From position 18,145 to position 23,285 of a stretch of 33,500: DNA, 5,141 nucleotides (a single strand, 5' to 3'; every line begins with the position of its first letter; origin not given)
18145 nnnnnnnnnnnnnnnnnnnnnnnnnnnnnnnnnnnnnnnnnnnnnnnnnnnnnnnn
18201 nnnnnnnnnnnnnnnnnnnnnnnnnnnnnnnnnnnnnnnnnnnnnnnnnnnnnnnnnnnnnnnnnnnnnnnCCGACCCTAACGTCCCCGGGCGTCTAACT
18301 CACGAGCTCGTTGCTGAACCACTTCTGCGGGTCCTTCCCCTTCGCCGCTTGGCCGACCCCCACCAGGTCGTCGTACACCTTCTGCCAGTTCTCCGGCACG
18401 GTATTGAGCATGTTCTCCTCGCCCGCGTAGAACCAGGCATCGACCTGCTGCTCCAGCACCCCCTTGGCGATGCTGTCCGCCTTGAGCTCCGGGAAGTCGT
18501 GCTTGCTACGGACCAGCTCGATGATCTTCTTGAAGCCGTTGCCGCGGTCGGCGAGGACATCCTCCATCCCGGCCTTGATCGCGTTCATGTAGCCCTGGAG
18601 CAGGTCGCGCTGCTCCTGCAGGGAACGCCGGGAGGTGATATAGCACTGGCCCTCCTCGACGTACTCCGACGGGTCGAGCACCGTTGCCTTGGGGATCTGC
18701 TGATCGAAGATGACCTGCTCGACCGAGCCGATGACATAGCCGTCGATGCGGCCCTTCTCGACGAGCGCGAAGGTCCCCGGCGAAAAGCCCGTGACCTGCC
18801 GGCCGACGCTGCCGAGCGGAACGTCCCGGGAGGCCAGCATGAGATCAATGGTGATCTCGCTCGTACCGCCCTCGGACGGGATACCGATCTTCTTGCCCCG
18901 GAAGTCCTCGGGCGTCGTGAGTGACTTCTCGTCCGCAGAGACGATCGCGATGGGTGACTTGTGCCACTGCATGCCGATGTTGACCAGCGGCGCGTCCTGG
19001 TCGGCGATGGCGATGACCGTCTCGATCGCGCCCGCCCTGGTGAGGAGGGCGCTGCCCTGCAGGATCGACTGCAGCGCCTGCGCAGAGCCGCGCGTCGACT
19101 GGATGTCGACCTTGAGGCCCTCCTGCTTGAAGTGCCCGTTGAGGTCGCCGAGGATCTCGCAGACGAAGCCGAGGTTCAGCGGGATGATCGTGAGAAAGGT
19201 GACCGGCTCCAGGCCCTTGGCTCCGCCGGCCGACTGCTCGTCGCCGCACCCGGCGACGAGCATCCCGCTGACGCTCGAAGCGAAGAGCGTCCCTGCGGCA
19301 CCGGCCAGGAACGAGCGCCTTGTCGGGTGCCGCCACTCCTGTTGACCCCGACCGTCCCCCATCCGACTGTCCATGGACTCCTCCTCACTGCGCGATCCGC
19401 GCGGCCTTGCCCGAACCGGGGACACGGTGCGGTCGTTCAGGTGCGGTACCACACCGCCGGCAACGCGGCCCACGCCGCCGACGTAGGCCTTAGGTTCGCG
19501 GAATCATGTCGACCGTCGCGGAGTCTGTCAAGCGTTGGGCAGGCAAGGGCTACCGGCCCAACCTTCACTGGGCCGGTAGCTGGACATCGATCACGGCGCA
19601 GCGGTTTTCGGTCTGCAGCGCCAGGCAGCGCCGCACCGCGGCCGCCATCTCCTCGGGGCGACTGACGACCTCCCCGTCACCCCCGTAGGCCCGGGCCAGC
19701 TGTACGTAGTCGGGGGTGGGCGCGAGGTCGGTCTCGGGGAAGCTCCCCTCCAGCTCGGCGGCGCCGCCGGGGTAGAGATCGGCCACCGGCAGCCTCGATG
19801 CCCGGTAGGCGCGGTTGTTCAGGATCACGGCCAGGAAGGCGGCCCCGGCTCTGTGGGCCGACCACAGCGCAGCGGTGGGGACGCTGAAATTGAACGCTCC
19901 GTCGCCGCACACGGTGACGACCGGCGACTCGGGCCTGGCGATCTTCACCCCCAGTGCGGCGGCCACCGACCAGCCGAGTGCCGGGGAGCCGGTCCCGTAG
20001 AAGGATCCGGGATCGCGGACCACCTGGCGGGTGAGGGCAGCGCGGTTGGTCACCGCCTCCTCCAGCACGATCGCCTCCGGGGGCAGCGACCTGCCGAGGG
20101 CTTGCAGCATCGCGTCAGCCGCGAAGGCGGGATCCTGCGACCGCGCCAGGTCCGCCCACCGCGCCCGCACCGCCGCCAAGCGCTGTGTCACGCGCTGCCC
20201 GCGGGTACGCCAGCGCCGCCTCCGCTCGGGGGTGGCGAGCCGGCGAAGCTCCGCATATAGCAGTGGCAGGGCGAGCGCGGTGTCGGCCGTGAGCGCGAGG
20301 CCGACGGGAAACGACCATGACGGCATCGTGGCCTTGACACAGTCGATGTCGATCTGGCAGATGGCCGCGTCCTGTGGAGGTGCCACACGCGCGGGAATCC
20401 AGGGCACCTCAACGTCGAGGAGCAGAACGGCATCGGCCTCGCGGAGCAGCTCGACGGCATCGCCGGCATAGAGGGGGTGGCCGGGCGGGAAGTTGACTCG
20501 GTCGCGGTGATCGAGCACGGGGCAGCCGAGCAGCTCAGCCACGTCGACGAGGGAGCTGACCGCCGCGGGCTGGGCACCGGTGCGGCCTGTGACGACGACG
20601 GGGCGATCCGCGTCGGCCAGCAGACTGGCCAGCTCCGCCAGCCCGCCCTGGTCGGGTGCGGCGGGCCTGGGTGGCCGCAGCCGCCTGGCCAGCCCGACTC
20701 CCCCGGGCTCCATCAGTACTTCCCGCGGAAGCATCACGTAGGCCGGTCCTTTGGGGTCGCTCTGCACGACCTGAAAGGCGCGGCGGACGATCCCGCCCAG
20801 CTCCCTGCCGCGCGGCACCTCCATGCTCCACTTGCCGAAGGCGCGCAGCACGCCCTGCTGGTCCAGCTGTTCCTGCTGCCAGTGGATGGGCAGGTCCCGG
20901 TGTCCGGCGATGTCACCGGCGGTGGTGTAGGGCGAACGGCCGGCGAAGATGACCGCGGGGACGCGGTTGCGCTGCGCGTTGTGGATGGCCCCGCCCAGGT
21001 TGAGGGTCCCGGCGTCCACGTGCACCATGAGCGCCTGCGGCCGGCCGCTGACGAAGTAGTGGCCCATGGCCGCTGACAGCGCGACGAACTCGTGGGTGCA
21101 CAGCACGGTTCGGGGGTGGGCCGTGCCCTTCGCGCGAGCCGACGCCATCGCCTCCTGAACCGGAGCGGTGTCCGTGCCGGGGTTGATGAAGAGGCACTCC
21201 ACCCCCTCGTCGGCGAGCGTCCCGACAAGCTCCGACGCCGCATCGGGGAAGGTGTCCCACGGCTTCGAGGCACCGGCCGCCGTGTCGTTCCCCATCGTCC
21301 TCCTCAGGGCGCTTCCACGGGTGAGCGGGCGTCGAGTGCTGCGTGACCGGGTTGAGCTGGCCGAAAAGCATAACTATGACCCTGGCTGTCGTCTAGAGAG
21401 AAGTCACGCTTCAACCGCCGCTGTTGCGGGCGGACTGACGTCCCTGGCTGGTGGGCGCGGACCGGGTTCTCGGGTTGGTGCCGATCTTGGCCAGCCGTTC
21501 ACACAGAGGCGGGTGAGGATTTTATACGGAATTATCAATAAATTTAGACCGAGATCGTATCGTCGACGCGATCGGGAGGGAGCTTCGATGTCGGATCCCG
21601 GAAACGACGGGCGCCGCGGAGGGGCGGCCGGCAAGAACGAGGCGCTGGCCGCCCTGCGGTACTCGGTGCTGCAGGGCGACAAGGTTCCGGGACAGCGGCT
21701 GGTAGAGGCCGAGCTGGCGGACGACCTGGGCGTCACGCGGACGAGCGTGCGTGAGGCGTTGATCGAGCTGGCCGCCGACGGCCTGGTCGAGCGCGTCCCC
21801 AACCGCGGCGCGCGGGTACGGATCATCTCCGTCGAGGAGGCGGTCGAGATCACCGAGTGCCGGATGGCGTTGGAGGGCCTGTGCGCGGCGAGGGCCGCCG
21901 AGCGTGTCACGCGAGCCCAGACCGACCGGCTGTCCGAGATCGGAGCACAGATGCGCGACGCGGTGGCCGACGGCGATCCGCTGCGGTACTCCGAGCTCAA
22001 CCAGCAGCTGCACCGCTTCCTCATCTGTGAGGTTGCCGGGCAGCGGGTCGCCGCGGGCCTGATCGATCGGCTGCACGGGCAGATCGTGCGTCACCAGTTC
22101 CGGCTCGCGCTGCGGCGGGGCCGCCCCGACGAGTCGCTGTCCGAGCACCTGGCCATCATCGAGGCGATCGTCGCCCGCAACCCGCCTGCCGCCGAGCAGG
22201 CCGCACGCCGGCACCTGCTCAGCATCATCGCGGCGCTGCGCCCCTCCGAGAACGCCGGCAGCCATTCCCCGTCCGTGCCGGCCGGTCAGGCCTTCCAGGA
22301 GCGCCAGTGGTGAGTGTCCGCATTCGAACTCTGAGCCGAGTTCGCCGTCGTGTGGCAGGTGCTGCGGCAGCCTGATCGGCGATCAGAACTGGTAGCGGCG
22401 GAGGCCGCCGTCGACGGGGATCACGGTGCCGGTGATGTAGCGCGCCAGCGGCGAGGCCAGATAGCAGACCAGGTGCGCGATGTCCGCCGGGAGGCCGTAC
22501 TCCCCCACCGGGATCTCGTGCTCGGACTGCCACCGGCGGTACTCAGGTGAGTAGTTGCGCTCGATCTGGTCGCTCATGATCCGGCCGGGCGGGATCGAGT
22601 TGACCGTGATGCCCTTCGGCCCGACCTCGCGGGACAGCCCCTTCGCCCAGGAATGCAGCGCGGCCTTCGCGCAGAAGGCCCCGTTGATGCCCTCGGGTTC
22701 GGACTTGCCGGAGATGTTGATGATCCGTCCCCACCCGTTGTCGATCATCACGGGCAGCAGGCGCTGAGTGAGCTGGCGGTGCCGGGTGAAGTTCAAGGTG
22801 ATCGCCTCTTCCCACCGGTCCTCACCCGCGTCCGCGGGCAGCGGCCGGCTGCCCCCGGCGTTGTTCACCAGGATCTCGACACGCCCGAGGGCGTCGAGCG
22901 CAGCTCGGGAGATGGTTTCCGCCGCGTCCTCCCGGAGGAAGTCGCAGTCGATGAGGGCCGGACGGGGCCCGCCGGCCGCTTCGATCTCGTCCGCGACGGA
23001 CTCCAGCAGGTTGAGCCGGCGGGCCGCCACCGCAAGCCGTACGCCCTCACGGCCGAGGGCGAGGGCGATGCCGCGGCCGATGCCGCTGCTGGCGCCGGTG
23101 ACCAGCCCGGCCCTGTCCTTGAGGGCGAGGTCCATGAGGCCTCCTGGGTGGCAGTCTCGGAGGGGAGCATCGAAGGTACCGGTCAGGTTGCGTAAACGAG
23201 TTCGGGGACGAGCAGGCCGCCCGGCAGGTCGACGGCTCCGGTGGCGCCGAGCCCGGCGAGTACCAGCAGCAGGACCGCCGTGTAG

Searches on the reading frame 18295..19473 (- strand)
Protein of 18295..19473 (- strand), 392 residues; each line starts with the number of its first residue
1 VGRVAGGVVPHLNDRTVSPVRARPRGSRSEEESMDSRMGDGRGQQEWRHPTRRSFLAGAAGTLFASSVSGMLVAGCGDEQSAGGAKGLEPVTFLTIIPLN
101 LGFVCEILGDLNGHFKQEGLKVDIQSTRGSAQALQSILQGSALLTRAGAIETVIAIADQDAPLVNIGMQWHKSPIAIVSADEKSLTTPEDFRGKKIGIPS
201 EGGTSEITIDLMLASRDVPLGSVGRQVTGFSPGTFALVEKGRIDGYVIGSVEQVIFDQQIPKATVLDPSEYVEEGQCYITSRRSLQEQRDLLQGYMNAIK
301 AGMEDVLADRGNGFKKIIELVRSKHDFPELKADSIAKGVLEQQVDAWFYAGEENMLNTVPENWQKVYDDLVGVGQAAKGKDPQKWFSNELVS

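Call 12: search_protein_families(library=pfam, proteins=[window:18295-19473:-], max_evalue=0.001)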
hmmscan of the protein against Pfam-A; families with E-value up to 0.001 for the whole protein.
window:18295-19473:- (392 aa): 2 families
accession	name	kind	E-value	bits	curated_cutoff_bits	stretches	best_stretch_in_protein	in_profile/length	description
PF09084.16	NMT1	-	9.1e-24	85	20.5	1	109-309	10-212/216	NMT1/THI5 like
PF12974.12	Phosphonate-bd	-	0.00065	19.6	27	0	119-302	28-219/242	ABC transporter, phosphonate, periplasmic substrate-binding protein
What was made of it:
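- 18295..19473 (-): NMT1/THI5-type substrate-binding protein of the ABC transporter. PF09084, 9e-24 (call 12).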

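Call 13: search_protein_families(library=ncbifam, proteins=[window:18295-19473:-], max_evalue=0.00001)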
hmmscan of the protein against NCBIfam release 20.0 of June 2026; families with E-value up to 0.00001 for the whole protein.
window:18295-19473:- (392 aa): 1 family
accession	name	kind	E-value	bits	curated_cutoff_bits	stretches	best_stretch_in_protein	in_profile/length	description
TIGR01728.1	SsuA_fam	subfamily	1.7e-06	27.5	163.5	1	110-215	18-125/290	aliphatic sulfonate ABC transporter substrate-binding protein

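Call 51: search_solved_structures(query=window:18295-19473:-, max_evalue=0.01)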
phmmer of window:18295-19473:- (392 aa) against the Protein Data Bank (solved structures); distinct sequences matched with E-value up to 0.01: 2.
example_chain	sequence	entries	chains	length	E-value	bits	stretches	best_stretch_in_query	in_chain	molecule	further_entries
3qsl_A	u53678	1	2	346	1.7e-09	40.6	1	107-246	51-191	Putative exported protein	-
3ix1_A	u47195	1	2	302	0.0028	20.2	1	111-306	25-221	N-formyl-4-amino-5-aminomethyl-2-methylpyrimidine binding protein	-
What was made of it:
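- Tried and rejected: The best PDB hits were an uncharacterised 'putative exported protein' (3qsl) and a thiamine-pyrimidine binding protein at E = 0.003 (call 51).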

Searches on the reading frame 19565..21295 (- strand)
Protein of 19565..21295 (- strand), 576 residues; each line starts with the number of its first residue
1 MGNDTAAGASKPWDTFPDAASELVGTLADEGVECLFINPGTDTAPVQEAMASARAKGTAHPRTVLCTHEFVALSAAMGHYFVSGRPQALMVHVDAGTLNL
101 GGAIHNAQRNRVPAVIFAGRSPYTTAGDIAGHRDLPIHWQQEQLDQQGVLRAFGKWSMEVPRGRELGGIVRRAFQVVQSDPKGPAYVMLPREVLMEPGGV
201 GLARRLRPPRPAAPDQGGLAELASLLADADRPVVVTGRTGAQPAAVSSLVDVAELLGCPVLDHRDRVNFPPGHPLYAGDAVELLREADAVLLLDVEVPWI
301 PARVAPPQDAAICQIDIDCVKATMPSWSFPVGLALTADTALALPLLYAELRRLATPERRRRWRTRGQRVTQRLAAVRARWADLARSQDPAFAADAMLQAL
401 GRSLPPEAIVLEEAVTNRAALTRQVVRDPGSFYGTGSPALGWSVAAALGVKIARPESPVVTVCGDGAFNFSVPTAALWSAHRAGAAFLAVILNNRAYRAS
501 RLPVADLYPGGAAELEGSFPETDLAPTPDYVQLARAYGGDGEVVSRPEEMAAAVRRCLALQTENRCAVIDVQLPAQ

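Call 12: search_protein_families(library=pfam, proteins=[window:19565-21295:-], max_evalue=0.001)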
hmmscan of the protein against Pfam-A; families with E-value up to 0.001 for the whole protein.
window:19565-21295:- (576 aa): 3 families
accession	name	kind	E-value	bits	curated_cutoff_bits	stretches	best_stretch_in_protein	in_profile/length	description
PF02775.26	TPP_enzyme_C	-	6.2e-25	88.2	21.9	1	427-571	16-151/151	Thiamine pyrophosphate enzyme, C-terminal TPP binding domain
PF02776.23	TPP_enzyme_N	-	1.5e-23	83.3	26.8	1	20-148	4-118/119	Thiamine pyrophosphate enzyme, N-terminal TPP binding domain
PF00205.28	TPP_enzyme_M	-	1.2e-09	38.4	30.4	1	220-321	2-115/137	Thiamine pyrophosphate enzyme, central domain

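Call 13: search_protein_families(library=ncbifam, proteins=[window:19565-21295:-], max_evalue=0.00001)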
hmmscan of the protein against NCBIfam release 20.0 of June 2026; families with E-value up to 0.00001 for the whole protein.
window:19565-21295:- (576 aa): 49 families (the best 25 are shown)
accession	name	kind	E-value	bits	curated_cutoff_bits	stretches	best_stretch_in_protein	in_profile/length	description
NF006203.0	PRK08327.1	equivalog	5.3e-181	603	456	1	18-574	10-569/571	thiamine pyrophosphate-requiring protein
NF006122.0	PRK08266.1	subfamily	1.7e-53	181.9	571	1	20-573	7-524/543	hypothetical protein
NF005485.1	PRK07092.1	equivalog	9.9e-52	176.4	493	1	27-573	11-518/523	benzoylformate decarboxylase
NF006052.0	PRK08199.1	subfamily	3e-49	167.8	539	1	19-574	10-538/559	thiamine pyrophosphate protein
NF005712.0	PRK07524.1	subfamily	4.8e-44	150.7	500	1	20-572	6-528/536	5-guanidino-2-oxopentanoate decarboxylase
NF005760.0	PRK07586.1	equivalog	7.4e-41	140.7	363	2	19-264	3-232/514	acetolactate synthase large subunit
NF004807.0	PRK06154.1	equivalog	1e-37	130.1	607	1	16-571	19-552/565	thiamine pyrophosphate-requiring protein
NF005713.0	PRK07525.1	subfamily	5.6e-37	127.4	620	1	23-573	12-562/592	sulfoacetaldehyde acetyltransferase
TIGR03457.1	sulphoacet_xsc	equivalog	4.8e-35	121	676.4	1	24-572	9-555/579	sulfoacetaldehyde acetyltransferase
NF004516.0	PRK05858.1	equivalog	3.3e-33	115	587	1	24-559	18-524/548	acetolactate synthase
TIGR00118.1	acolac_lg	equivalog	2.5e-32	112.1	538.35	2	19-261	3-232/557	biosynthetic-type acetolactate synthase large subunit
NF006524.0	PRK08978.1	equivalog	2.7e-30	105.2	738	2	347-562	315-516/548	acetolactate synthase 2 catalytic subunit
NF005039.0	PRK06456.1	equivalog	2.2e-29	102.4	868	1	20-571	5-542/572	acetolactate synthase large subunit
NF058623.1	HdaclCoAlyACT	equivalog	3.8e-29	101.8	600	1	22-572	15-539/575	2-hydroxyacyl-CoA lyase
NF006187.0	PRK08322.1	equivalog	8.5e-29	100.4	509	1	19-572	4-527/548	acetolactate synthase large subunit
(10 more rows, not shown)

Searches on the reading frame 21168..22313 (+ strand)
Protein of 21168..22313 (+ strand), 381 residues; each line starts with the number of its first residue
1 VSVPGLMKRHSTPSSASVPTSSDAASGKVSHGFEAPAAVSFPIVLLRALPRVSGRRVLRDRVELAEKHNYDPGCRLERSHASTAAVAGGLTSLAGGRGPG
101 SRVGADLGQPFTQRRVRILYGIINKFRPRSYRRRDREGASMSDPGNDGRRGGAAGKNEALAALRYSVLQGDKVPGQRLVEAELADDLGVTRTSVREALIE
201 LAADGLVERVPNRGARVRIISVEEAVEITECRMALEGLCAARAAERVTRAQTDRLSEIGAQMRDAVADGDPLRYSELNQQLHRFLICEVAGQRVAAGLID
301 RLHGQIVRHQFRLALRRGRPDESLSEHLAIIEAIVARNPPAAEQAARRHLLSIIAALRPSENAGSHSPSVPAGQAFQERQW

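Call 84: search_protein_families(library=pfam, proteins=[window:21168-22313:+], max_evalue=0.0001)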
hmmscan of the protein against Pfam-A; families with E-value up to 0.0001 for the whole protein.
window:21168-22313:+ (381 aa): 2 families
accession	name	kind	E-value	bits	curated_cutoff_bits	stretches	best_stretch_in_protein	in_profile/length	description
PF07729.17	FCD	-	2.3e-25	89.8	24.3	1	227-350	1-123/125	FCD domain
PF00392.27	GntR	-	1.7e-16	60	27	1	158-217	4-64/64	Bacterial regulatory proteins, gntR family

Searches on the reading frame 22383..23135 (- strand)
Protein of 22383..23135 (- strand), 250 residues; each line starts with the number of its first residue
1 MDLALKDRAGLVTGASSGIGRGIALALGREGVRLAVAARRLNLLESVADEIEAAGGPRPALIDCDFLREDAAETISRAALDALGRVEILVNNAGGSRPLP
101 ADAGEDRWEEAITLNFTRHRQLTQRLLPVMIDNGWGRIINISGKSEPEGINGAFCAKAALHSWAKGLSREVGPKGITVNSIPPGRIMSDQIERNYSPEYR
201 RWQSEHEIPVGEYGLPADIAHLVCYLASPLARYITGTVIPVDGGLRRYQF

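Call 44: search_protein_families(library=pfam, proteins=[window:22383-23135:-], max_evalue=0.0001)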
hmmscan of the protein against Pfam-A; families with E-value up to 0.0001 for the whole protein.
window:22383-23135:- (250 aa): 2 families
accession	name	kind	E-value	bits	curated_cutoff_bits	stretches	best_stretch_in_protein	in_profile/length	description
PF13561.12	adh_short_C2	-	6.8e-42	144.1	27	1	14-245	1-235/236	Enoyl-(Acyl carrier protein) reductase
PF00106.31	adh_short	-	1.3e-37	129.6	26.6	1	11-189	4-185/195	short chain dehydrogenase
